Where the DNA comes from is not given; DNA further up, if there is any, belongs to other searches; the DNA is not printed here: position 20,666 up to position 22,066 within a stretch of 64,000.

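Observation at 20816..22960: Radical SAM/SPASM maturase start-coupled to three tandem paralogous His/Tyr-Thr-Asp repeat peptides: a candidate undescribed RiPP system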

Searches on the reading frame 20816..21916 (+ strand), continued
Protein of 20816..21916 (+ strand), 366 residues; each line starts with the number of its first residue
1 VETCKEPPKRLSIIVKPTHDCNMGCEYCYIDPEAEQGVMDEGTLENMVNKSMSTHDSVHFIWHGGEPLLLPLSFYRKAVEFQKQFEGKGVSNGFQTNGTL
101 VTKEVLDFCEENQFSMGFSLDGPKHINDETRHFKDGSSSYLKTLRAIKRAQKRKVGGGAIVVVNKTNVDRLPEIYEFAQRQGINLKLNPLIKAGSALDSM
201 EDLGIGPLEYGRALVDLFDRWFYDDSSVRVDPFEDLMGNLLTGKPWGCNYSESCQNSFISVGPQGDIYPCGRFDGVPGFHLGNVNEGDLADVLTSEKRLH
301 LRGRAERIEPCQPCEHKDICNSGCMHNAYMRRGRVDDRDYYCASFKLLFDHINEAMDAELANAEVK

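Call 57: search_solved_structures(query=window:20816-21913:+, max_evalue=1e-10, show_alignments=4)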
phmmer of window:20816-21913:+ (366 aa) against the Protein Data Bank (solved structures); distinct sequences matched with E-value up to 1e-10: 4.
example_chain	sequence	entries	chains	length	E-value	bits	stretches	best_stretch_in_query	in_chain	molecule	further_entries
4k37_A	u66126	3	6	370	1.6e-40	142.6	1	11-351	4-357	Anaerobic sulfatase-maturating enzyme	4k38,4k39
4k36_A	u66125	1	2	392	2.1e-40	142.2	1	11-352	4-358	Anaerobic sulfatase-maturating enzyme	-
5wgg_A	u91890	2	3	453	4e-20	75.4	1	15-330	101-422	Radical SAM domain protein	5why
9gm3_A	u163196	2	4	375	2.3e-16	63.1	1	8-354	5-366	ChlB radical SAM domain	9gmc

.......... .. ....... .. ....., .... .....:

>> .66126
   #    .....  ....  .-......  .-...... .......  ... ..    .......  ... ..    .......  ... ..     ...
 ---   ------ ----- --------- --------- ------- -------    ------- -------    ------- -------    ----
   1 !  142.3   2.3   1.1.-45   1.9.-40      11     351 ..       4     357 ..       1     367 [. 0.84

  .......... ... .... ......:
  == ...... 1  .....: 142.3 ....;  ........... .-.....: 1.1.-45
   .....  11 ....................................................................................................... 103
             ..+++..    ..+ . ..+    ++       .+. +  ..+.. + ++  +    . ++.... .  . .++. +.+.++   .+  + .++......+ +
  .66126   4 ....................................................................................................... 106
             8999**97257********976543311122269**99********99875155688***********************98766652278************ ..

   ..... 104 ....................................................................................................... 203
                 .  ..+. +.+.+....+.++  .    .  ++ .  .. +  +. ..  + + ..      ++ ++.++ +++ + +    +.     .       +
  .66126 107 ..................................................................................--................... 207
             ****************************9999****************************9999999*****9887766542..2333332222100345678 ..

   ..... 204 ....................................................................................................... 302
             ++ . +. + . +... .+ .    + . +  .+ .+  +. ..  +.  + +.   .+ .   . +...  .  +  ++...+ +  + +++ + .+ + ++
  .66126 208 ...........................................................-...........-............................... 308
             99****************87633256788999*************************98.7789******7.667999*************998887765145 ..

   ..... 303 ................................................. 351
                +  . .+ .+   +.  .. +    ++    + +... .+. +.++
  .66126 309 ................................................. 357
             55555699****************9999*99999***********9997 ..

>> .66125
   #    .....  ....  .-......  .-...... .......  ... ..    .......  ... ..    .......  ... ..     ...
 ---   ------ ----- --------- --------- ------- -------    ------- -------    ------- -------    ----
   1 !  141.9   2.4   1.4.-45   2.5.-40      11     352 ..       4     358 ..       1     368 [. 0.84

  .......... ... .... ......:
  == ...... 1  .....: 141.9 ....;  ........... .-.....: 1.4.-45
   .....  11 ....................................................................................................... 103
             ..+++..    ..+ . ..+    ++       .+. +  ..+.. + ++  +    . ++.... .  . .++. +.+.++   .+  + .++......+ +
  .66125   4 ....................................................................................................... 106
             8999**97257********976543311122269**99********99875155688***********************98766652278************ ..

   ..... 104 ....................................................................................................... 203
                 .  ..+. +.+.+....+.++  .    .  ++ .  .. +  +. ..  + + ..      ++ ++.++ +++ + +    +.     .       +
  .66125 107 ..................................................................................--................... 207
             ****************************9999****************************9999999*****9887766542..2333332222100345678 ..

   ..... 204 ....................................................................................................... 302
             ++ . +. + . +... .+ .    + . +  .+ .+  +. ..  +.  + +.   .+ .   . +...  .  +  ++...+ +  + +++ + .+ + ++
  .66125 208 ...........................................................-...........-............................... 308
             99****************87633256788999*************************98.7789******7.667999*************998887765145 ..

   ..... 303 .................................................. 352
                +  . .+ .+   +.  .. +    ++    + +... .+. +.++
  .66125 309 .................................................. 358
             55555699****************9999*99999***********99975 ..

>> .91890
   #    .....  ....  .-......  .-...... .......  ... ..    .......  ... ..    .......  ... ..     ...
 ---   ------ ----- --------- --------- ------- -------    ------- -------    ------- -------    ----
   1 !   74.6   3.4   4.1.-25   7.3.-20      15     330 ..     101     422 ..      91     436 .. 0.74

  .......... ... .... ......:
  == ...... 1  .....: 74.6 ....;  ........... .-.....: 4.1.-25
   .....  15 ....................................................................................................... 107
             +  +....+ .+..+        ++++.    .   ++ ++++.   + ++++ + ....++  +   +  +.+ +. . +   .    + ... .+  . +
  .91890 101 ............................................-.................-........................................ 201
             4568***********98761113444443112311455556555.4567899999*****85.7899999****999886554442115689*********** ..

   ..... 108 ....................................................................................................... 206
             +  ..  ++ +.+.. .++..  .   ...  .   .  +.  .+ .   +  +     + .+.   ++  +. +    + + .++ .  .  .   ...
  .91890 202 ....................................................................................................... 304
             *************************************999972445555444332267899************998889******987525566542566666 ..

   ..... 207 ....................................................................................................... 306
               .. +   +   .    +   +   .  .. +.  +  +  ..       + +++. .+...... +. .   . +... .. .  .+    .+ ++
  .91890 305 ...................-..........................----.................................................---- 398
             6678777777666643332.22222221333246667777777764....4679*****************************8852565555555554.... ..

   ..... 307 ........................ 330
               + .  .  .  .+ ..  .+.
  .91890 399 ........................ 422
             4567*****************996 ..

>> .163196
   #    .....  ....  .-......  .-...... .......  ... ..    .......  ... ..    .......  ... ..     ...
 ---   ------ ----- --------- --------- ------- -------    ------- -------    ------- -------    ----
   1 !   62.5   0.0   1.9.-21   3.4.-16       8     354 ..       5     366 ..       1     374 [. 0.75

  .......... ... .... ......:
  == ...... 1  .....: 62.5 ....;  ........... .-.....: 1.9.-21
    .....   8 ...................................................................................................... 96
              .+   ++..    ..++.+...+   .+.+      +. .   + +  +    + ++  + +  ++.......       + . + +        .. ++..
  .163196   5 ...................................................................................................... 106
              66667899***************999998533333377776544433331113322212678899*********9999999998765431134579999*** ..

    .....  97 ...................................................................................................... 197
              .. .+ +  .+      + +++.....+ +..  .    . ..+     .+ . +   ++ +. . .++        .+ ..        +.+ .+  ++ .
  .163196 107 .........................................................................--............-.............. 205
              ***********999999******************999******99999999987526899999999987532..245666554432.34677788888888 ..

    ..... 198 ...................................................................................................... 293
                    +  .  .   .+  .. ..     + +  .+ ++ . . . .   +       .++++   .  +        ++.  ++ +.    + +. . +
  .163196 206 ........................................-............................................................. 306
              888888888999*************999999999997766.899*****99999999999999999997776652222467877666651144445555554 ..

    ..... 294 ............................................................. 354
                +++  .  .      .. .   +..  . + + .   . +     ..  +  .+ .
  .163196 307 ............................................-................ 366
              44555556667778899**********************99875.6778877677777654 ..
